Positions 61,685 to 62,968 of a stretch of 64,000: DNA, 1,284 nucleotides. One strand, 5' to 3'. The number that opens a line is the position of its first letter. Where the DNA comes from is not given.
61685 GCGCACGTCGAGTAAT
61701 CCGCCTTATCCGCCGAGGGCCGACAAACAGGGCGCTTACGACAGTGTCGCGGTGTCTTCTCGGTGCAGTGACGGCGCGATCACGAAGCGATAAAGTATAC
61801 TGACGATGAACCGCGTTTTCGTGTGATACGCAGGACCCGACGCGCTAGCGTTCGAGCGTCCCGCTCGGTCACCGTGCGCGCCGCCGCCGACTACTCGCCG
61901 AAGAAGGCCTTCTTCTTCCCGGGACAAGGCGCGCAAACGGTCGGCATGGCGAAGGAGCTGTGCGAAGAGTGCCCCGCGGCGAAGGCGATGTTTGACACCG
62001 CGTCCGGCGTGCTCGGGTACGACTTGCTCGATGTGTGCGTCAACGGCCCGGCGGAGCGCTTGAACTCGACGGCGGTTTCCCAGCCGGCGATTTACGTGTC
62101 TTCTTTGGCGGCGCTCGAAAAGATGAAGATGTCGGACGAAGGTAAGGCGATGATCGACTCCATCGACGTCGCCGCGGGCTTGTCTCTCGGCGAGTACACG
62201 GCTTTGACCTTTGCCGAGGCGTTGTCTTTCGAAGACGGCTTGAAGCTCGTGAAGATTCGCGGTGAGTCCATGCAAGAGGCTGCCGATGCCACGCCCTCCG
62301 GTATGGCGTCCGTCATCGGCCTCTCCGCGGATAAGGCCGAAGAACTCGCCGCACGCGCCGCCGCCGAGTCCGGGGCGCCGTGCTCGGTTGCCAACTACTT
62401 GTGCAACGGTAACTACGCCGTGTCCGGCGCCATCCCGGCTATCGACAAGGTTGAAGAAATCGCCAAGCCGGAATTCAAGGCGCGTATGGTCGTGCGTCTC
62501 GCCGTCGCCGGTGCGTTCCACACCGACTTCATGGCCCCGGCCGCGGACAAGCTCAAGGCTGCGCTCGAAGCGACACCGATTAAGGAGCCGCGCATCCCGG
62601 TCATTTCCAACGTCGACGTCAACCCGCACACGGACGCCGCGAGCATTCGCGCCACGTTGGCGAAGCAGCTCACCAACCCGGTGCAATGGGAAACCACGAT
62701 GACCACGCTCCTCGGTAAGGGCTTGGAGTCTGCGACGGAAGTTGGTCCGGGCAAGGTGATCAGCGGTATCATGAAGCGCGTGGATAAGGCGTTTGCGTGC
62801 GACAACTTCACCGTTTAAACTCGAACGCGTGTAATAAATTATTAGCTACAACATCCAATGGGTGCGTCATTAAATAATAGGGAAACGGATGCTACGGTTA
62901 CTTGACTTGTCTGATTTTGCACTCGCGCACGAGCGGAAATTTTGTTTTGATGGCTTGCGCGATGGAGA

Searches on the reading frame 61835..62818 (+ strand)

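Call 72: search_protein_families(library=pfam, proteins=[window:61835-62818:+], max_evalue=0.01)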
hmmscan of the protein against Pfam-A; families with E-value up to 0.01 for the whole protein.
window:61835-62818:+ (327 aa): 1 family
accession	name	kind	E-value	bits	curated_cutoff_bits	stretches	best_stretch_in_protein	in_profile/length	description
PF00698.26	Acyl_transf_1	-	4.3e-26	92.6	32.7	1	26-305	2-267/319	Acyl transferase domain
